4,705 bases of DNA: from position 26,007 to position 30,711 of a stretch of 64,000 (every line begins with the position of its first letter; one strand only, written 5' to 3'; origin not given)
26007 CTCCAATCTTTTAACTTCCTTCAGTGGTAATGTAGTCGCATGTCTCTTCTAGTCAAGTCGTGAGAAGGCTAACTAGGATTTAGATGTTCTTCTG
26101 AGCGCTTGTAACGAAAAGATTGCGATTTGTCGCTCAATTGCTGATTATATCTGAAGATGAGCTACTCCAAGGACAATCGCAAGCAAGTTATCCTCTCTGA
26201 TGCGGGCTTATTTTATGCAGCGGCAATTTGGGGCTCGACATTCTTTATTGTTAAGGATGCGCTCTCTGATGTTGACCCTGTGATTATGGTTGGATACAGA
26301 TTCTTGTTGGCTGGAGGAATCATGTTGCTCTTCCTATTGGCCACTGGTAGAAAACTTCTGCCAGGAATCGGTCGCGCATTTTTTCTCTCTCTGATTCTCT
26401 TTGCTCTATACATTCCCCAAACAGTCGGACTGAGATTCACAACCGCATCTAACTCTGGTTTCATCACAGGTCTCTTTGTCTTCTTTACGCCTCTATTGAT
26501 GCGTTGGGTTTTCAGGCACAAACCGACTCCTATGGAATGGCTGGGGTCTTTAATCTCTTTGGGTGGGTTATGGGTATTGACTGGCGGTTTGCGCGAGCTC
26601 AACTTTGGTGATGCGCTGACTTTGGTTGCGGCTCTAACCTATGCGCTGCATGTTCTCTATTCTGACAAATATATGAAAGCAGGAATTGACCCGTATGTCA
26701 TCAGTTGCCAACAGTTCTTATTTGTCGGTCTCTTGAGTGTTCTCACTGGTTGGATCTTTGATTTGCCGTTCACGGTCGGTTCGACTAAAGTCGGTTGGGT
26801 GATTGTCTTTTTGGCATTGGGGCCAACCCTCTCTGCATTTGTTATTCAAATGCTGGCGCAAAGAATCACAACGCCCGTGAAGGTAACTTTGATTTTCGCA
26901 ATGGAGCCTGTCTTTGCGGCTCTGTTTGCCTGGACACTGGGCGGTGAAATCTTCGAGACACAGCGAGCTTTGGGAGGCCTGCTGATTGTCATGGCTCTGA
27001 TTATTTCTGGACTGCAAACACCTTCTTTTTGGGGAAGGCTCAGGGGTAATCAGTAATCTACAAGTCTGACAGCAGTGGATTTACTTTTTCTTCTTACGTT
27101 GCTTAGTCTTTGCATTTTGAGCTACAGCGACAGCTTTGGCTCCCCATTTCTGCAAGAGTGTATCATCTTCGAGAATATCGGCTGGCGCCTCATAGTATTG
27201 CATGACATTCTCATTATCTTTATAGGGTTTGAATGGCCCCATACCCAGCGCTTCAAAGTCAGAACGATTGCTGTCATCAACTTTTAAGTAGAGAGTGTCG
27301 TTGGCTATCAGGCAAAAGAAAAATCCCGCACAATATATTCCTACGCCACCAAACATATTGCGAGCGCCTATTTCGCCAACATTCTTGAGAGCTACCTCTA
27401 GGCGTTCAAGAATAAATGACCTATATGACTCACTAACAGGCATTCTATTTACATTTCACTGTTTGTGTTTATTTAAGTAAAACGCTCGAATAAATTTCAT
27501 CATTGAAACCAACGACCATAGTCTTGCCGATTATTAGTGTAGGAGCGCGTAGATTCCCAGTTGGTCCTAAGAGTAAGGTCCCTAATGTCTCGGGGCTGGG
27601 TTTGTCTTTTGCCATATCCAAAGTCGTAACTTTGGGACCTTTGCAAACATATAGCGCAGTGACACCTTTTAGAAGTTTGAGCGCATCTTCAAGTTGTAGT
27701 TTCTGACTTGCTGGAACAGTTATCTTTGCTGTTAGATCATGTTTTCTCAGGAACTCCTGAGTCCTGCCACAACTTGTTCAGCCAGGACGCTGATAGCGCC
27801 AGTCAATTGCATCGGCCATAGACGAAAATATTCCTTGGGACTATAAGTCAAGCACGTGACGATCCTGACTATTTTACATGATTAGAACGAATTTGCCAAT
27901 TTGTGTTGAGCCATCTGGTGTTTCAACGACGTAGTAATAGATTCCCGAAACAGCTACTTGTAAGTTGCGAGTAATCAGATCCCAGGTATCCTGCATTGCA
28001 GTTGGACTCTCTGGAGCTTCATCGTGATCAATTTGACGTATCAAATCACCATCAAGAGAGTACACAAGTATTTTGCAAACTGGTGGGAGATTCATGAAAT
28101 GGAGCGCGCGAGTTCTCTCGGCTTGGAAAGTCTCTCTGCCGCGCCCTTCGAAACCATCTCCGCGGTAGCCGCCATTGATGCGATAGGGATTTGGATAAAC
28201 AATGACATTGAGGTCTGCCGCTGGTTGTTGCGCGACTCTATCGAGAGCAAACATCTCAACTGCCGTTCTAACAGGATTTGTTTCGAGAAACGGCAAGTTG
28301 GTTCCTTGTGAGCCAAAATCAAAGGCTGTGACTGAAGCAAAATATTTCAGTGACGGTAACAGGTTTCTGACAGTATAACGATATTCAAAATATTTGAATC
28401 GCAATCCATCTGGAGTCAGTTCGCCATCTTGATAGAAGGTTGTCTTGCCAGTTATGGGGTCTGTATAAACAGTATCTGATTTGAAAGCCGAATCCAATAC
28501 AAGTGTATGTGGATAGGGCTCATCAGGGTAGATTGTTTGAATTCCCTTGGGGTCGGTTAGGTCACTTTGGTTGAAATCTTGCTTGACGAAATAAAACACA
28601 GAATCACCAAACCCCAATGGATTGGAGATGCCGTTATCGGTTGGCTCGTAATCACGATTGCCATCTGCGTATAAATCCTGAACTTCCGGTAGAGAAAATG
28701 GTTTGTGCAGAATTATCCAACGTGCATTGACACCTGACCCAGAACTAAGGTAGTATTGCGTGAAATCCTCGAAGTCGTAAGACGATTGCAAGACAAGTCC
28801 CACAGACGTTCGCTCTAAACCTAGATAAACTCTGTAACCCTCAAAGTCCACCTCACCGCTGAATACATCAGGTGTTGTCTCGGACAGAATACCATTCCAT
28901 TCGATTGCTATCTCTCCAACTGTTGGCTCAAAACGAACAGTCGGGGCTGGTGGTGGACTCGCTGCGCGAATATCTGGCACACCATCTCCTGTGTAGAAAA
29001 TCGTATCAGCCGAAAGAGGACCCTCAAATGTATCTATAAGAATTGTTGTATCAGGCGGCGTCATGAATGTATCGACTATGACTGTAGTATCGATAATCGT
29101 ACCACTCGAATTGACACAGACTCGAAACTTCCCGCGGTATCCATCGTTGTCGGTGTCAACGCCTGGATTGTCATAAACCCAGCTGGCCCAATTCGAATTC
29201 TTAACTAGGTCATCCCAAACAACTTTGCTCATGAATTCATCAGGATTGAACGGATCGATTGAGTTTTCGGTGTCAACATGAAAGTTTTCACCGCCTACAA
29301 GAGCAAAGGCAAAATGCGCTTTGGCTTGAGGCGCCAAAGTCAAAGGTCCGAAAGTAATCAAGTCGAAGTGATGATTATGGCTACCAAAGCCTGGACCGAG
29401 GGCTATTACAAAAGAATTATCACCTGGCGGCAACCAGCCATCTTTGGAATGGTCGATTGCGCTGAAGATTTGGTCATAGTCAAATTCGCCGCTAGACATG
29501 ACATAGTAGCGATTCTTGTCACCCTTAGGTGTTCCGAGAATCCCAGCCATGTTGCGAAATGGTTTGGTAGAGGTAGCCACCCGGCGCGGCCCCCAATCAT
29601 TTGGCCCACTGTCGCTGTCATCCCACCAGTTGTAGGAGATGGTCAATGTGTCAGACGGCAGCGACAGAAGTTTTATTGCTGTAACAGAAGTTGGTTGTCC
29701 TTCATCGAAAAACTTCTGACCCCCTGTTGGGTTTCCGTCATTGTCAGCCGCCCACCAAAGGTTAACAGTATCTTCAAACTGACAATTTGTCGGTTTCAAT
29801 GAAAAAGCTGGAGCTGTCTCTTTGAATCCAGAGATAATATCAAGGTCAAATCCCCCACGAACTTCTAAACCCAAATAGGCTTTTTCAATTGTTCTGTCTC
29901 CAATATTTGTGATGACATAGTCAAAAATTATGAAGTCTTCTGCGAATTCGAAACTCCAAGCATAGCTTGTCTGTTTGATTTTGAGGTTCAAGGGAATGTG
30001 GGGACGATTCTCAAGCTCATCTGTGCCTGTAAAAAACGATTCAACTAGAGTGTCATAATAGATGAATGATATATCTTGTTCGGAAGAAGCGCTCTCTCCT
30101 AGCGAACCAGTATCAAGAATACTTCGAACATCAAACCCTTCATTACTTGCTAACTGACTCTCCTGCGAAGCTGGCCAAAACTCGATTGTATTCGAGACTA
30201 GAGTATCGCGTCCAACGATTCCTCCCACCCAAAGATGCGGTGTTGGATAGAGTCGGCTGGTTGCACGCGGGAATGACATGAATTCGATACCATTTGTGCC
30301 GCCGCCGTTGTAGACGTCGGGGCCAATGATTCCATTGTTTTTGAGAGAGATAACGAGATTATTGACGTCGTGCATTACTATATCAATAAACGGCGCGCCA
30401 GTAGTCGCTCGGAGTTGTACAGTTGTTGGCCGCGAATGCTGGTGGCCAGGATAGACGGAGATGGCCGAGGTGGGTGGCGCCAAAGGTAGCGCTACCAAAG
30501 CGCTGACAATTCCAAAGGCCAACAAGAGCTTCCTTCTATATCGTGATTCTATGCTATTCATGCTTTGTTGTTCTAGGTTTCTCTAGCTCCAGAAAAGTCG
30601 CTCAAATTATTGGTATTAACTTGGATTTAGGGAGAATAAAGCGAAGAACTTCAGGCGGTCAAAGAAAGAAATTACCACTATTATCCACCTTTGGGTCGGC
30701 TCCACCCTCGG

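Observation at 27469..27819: Unannotated ArsC/Spx-family gene with UGA at the first CxxC cysteine: candidate selenoprotein with a downstream hairpin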

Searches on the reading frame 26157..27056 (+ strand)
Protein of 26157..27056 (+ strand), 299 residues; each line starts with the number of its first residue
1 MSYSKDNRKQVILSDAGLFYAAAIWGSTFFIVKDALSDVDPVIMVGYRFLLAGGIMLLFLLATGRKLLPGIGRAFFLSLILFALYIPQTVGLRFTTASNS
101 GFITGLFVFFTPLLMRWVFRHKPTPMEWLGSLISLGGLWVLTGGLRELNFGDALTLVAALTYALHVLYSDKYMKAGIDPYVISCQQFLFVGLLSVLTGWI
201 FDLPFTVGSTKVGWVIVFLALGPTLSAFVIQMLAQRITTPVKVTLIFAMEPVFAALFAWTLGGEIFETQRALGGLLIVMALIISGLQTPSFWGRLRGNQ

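Call 18: search_protein_families(library=ncbifam, proteins=[window:26157-27056:+], max_evalue=0.00001)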
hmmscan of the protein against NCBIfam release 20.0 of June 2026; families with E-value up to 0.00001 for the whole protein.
window:26157-27056:+ (299 aa): 2 families
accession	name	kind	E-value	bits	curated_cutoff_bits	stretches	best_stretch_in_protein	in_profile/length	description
TIGR00950.1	2A78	equivalog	1.7e-19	70.3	230.2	1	25-282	1-264/264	carboxylate/amino acid/amine transporter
NF008432.0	PRK11272.1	equivalog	2.3e-17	63.1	270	1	12-286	9-287/294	drug/metabolite exporter YedA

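Call 31: search_protein_families(library=pfam, proteins=[window:26157-27056:+], max_evalue=0.001)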
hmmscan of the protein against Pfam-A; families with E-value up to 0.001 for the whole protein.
window:26157-27056:+ (299 aa): 2 families
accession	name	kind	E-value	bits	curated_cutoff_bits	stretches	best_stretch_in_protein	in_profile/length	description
PF00892.27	EamA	-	9.3e-34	117.1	28.2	2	18-142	7-134/135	EamA-like transporter family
PF03151.22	TPT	-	0.00014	21.8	30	0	30-195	19-189/291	Triose-phosphate Transporter family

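Call 52: find_encoding_contigs(protein=window:26157-27056:+, flank=10000, max_places=3)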
Protein window:26157-27056:+ (299 aa): no gene with exactly this product is on record in the collection.

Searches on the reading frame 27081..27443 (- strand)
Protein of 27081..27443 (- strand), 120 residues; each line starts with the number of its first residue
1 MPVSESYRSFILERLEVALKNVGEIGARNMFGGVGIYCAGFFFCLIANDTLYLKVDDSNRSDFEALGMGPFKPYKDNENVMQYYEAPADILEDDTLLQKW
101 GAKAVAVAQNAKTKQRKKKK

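Call 18: search_protein_families(library=ncbifam, proteins=[window:27081-27443:-], max_evalue=0.00001)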
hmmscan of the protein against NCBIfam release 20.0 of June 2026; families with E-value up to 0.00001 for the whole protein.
window:27081-27443:- (120 aa): 0 families

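Call 31: search_protein_families(library=pfam, proteins=[window:27081-27443:-], max_evalue=0.001)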
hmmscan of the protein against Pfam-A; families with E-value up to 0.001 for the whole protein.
window:27081-27443:- (120 aa): 1 family
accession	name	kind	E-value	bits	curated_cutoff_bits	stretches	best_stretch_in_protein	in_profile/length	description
PF04993.18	TfoX_N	-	3.2e-28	98.1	30.1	1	19-107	3-90/91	TfoX N-terminal domain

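Call 53: find_encoding_contigs(protein=window:27081-27443:-, flank=10000, max_places=3)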
Protein window:27081-27443:- (120 aa): no gene with exactly this product is on record in the collection.

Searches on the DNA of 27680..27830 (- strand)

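Call 23: build_rna_model(alignment_id=A2, structure=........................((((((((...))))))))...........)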
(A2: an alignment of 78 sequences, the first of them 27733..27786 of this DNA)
Model R1 built from alignment A2 (78 sequences, 54 columns); structure: as given.
model positions 54; base pairs 8; branch points 0; effective number of sequences 78; information 0.959 bits per position. Calibrated on 0.2 Mb of random sequence (short: E-values are rough).
structure used (alignment columns):
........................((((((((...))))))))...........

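Call 59: search_rna_families(source=window, start=27680, end=27830, threshold=evalue, max_evalue=10)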
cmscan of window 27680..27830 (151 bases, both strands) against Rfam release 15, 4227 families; matches with E-value up to 10: 4.
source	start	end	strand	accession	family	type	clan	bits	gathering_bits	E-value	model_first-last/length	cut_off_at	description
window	27776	27816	-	RF01305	sR51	Gene; snRNA; snoRNA; CD-box;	-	12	38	5.4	1-56/56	no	Small nucleolar RNA sR51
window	27680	27731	-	RF01648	ceN65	Gene; snRNA; snoRNA; CD-box;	-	11.5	48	6.5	1-65/65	no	Caenorhabditis snoRNA ceN65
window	27699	27806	-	RF02091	DAOA-AS1_2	Gene; lncRNA;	-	9.5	43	1.5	105-205/205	no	DAOA antisense RNA 1 conserved region 2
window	27751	27785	+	RF02209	WT1-AS_7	Gene; lncRNA;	-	6.9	50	2.7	260-294/294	no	WT1 antisense RNA conserved region 7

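Call 63: search_with_rna_model(model_id=R1, sources=[window, L001, L002, L003, L004, L005, L006, L007, L008, L009, L010, L011, L012, L013, L014, L015, L016, L017, L018, L019, L020, L021, L022, L023, L024, L025, L026, L027, L028, L029, L030, L031, L032, L033, L034, L035, L036, L037, L038, L039, L040, L041, L042, L043, L044, L045, L046, L047, L048, L049, L050, L051, L052, L053, L054, L055, L056, L057, L058, L059, L060, L061, L062, L063, L064, L065, L066, L067, L068, L069, L070, L071, L072, L073, L074, L075, L076, L077, L078, L079, L080], max_evalue=1, make_alignment=true, show_alignments=0)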
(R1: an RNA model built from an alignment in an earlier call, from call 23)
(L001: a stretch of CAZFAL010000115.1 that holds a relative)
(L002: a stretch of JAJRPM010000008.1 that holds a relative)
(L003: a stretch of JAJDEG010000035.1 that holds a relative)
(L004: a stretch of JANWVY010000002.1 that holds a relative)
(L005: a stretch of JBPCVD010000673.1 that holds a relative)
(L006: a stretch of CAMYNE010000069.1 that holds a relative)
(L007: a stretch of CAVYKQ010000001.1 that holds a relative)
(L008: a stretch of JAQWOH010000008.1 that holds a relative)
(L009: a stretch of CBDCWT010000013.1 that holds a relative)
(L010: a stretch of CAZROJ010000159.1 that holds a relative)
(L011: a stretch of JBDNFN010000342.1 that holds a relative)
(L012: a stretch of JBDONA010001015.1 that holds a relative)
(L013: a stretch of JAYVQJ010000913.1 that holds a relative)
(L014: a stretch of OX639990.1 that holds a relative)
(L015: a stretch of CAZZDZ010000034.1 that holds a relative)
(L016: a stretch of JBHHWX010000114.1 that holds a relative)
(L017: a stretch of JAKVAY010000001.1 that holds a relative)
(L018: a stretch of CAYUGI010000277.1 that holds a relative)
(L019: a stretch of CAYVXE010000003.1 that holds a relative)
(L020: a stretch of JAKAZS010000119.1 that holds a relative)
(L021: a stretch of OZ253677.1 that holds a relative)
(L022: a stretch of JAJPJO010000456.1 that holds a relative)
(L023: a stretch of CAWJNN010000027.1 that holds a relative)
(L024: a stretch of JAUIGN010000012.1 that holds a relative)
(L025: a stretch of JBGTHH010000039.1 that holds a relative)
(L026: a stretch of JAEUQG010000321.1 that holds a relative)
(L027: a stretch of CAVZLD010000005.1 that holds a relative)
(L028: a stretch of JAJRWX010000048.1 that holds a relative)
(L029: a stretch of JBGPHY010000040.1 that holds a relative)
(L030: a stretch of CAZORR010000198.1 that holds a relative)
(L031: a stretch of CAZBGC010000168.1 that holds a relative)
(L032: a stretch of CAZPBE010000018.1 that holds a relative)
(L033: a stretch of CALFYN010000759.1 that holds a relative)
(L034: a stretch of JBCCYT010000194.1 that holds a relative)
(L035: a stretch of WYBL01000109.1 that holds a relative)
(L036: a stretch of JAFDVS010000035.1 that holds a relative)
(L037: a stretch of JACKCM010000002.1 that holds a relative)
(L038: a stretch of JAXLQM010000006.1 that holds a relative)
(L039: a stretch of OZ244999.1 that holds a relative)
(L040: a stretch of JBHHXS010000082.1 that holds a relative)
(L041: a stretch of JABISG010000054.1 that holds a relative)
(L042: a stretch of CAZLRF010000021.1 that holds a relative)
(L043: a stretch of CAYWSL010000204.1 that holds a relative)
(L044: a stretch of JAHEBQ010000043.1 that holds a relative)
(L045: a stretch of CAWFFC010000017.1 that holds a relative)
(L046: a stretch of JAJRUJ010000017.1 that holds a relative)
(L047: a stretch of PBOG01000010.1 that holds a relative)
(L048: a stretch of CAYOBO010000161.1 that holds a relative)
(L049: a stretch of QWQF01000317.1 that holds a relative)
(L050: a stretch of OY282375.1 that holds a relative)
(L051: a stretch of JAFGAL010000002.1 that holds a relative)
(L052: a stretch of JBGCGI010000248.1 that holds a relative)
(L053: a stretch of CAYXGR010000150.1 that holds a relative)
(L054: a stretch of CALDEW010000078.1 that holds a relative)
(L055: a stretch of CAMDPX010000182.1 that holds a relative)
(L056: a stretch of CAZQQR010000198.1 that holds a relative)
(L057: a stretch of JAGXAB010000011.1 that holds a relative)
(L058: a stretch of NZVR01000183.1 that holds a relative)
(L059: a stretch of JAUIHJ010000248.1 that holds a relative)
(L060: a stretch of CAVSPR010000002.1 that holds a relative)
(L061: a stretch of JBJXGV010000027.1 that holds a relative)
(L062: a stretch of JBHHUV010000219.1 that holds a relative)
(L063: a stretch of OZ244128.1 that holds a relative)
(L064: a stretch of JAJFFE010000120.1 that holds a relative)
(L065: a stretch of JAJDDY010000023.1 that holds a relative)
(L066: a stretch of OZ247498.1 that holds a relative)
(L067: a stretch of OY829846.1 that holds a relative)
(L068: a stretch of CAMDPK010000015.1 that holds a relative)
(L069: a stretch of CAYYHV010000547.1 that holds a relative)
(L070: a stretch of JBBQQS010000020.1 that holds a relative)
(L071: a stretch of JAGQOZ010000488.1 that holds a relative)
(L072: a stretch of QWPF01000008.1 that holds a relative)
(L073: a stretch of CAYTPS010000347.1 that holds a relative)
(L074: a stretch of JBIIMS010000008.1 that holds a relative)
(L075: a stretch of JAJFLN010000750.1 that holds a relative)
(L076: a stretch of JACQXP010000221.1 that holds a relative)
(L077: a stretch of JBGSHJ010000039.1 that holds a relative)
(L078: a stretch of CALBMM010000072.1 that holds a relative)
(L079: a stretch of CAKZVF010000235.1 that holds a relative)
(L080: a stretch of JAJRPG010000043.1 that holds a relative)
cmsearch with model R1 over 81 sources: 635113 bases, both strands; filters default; matches with E-value up to 1: 84.
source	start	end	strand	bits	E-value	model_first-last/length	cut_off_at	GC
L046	2314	2367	+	67.4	2.3e-15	1-54/54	no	0.61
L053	828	881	+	67.1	2.7e-15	1-54/54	no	0.52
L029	1172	1225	+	66.6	3.7e-15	1-54/54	no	0.56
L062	1287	1340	+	66.1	4.9e-15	1-54/54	no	0.54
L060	4022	4075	+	65.2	8.4e-15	1-54/54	no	0.67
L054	4034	4087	+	64.5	1.3e-14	1-54/54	no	0.48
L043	4034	4087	+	63.9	1.9e-14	1-54/54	no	0.54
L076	4022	4075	+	63.8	2e-14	1-54/54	no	0.54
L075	4022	4075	+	63.7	2.2e-14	1-54/54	no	0.57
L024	4028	4081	+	63.6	2.3e-14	1-54/54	no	0.56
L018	1150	1203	+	63.5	2.4e-14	1-54/54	no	0.57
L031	22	75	+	63.5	2.4e-14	1-54/54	no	0.57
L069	872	925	+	63.5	2.5e-14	1-54/54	no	0.48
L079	4034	4087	+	63.2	2.9e-14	1-54/54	no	0.48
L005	1897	1950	+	62.9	3.4e-14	1-54/54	no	0.63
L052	4022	4075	+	62.9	3.5e-14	1-54/54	no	0.63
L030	1923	1976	+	62.7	3.9e-14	1-54/54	no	0.52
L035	4022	4075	+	62.5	4.3e-14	1-54/54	no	0.65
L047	4022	4075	+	62.2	5.3e-14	1-54/54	no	0.48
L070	1639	1692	+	62.1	5.7e-14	1-54/54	no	0.52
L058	4022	4075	+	61.9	6.2e-14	1-54/54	no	0.54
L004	4022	4075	+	61.9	6.5e-14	1-54/54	no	0.61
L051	4022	4075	+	61.8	6.9e-14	1-54/54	no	0.52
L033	3790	3843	+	61.8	6.9e-14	1-54/54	no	0.59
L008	4022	4075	+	60.8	1.2e-13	1-54/54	no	0.56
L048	716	769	+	60.7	1.3e-13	1-54/54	no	0.57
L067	4022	4075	+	60.6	1.4e-13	1-54/54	no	0.48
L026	3171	3224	+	60.4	1.5e-13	1-54/54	no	0.57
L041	4022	4075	+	60.1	1.9e-13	1-54/54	no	0.46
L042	4022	4075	+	60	2e-13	1-54/54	no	0.67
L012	910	963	+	59.8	2.2e-13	1-54/54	no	0.56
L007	4034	4087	+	59.6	2.6e-13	1-54/54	no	0.59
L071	2140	2193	+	59.4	2.8e-13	1-54/54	no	0.56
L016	4022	4075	+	59.1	3.4e-13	1-54/54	no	0.52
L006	830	883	+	58.9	4e-13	1-54/54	no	0.5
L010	4022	4075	+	58.8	4.2e-13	1-54/54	no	0.57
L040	1299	1352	+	58.4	5.4e-13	1-54/54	no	0.52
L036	4034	4087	+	58.1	6.4e-13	1-54/54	no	0.61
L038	4034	4087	+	57.6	8.8e-13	1-54/54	no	0.57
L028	4034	4087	+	57.5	9.4e-13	1-54/54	no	0.44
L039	4022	4075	+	57.4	9.8e-13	1-54/54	no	0.65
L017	4034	4087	+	57.4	1e-12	1-54/54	no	0.57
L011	4034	4087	+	57.1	1.2e-12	1-54/54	no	0.57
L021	4022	4075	+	57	1.2e-12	1-54/54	no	0.46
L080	4034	4087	+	57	1.3e-12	1-54/54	no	0.43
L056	4022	4075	+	56.9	1.3e-12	1-54/54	no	0.56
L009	4022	4075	+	56.8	1.4e-12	1-54/54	no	0.54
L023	4022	4075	+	56.6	1.6e-12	1-54/54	no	0.56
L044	4022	4075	+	56.5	1.7e-12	1-54/54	no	0.56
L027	4022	4075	+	56.3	1.9e-12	1-54/54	no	0.52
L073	242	295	+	56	2.3e-12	1-54/54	no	0.44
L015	4034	4087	+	56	2.3e-12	1-54/54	no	0.52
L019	4022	4075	+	55.6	2.9e-12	1-54/54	no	0.48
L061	4022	4075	+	55.5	3e-12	1-54/54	no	0.56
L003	4034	4087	+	55.4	3.3e-12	1-54/54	no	0.63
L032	4034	4087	+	55.3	3.6e-12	1-54/54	no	0.48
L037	4022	4075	+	52.9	1.5e-11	1-54/54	no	0.43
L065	4034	4087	+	51.3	3.8e-11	1-54/54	no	0.56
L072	4034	4087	+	51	4.6e-11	1-54/54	no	0.43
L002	4034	4087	+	50.8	5.4e-11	1-54/54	no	0.48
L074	4034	4087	+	50.1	8e-11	1-54/54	no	0.44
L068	4022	4075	+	49.9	8.9e-11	1-54/54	no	0.56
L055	4022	4075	+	48.9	1.6e-10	1-54/54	no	0.63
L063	4034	4087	+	48.7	1.9e-10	1-54/54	no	0.56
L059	4022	4075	+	48.2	2.6e-10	1-54/54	no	0.54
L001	4034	4087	+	47.8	3.3e-10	1-54/54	no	0.52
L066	4034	4087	+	46.8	5.8e-10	1-54/54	no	0.5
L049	1950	2002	+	46.4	7.8e-10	1-54/54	no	0.57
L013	2986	3038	+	45.4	1.4e-09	1-54/54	no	0.57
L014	4034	4087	+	45.1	1.7e-09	1-54/54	no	0.56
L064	4034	4087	+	44.9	1.9e-09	1-54/54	no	0.56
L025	1234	1287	+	43.9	3.5e-09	1-54/54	no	0.59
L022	987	1040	+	42.3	9.4e-09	1-54/54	no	0.56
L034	3282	3335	+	42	1.1e-08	1-54/54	no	0.57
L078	4022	4075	+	41.5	1.5e-08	1-54/54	no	0.61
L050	4034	4087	+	40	3.7e-08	1-54/54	no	0.52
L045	4034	4087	+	39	6.8e-08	1-54/54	no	0.57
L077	4034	4087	+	31.9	4.8e-06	1-54/54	no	0.59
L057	4037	4090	+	28.9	3e-05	1-54/54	no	0.46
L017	1968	2023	+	17.4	0.032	1-54/54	no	0.5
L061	7558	7576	+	15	0.14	25-43/54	no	0.68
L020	2255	2308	+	13.9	0.27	1-54/54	no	0.46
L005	2195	2213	+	11.9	0.88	25-43/54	no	0.42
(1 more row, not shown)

Alignment A4: 84 matches aligned to the model, 76 columns, each read 5' to 3' on its own strand. Consensus structure (alignment columns), stored with it:
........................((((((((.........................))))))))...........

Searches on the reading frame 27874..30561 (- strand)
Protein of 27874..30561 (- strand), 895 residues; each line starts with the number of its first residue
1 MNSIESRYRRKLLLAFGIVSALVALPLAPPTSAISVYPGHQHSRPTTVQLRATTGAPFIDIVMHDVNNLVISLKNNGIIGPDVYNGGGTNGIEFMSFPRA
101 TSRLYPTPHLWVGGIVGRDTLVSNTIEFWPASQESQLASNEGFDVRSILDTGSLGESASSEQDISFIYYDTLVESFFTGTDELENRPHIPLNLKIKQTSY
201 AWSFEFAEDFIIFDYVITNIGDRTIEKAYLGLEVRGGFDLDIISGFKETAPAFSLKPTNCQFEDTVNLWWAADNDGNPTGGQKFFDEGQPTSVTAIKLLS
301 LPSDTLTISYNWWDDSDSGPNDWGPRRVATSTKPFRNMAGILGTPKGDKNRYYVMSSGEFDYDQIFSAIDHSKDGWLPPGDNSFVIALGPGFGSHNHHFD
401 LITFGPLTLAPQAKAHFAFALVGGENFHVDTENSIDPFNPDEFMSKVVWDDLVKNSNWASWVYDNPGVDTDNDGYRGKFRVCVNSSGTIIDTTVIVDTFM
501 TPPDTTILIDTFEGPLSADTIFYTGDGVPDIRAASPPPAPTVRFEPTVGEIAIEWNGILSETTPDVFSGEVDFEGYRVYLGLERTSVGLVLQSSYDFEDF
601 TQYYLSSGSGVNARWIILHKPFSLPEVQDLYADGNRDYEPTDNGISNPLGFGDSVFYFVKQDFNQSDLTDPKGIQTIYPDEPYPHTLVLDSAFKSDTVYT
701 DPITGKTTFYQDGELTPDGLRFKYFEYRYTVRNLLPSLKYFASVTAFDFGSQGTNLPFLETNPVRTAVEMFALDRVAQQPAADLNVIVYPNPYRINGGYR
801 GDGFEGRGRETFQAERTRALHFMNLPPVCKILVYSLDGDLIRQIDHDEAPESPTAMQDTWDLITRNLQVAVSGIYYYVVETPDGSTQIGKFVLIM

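Call 14: find_encoding_contigs(protein=window:27874-30561:-, flank=10000, max_places=4)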
Protein window:27874-30561:- (895 aa): no gene with exactly this product is on record in the collection.

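Call 18: search_protein_families(library=ncbifam, proteins=[window:27874-30561:-], max_evalue=0.00001)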
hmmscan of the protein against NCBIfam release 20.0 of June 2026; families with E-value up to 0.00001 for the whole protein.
window:27874-30561:- (895 aa): 0 families

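Call 31: search_protein_families(library=pfam, proteins=[window:27874-30561:-], max_evalue=0.001)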
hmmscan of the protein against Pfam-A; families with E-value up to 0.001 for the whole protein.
window:27874-30561:- (895 aa): 0 families
